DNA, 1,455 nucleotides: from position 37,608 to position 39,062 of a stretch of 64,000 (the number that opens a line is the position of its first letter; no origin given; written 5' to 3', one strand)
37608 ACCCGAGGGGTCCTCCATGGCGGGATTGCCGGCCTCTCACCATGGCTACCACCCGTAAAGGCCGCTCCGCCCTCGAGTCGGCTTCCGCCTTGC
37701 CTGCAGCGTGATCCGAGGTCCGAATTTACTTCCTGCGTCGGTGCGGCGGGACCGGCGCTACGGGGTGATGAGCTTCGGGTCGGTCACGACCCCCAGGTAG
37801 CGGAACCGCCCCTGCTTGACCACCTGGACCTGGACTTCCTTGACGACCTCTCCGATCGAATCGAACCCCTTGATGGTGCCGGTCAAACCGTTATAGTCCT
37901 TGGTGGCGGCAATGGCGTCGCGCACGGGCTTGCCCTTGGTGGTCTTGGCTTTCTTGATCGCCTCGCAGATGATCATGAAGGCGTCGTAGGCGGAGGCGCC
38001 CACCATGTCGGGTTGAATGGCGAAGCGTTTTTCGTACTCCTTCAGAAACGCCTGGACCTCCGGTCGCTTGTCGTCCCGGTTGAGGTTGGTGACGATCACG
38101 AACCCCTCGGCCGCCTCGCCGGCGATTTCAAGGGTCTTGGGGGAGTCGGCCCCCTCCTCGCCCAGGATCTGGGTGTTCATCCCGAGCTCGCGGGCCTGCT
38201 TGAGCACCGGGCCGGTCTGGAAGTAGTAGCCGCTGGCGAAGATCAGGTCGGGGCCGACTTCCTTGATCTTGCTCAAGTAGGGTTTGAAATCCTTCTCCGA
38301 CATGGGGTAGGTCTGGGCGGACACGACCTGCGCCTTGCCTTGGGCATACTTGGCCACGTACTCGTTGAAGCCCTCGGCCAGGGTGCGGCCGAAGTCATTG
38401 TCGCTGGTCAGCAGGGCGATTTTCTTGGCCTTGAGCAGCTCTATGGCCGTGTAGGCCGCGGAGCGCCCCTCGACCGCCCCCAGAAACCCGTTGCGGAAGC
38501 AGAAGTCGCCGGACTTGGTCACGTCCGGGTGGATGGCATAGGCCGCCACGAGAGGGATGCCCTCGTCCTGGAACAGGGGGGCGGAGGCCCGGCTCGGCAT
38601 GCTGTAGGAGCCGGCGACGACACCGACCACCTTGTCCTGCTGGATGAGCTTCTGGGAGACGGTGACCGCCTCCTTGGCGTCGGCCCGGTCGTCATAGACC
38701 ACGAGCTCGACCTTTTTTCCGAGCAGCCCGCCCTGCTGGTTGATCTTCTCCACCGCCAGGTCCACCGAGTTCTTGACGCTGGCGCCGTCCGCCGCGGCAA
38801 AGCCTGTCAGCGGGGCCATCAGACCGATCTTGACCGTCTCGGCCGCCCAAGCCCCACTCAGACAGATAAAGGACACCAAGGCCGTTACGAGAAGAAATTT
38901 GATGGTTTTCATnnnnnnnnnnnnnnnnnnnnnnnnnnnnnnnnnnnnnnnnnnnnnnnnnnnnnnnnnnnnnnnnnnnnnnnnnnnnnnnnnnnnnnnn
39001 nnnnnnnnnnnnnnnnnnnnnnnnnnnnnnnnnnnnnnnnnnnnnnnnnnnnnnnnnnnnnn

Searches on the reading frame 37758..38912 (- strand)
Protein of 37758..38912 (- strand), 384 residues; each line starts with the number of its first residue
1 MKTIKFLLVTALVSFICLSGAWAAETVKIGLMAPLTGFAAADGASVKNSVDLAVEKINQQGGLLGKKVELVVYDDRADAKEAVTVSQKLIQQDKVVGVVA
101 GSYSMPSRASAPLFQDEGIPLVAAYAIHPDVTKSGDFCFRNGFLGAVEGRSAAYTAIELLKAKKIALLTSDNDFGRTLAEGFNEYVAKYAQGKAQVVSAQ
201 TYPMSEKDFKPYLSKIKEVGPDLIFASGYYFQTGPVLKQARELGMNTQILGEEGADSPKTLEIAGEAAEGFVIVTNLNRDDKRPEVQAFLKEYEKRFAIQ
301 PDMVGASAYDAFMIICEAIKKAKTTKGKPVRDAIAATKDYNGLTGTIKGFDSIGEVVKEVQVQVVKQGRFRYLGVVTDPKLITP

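Call 50: search_protein_families(library=pfam, proteins=[window:37758-38912:-], max_evalue=0.0001)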
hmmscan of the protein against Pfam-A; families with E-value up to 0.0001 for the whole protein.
window:37758-38912:- (384 aa): 3 families
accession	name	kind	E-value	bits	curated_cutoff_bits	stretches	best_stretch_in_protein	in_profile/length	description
PF13458.12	Peripla_BP_6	-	1.9e-64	219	31.7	1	26-367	1-341/343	Periplasmic binding protein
PF13433.12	Peripla_BP_5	-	1.3e-23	84.2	27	1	27-362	1-333/363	Periplasmic binding protein domain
PF01094.35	ANF_receptor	-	1.4e-23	83.9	25.4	1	46-348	2-333/353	Receptor family ligand binding region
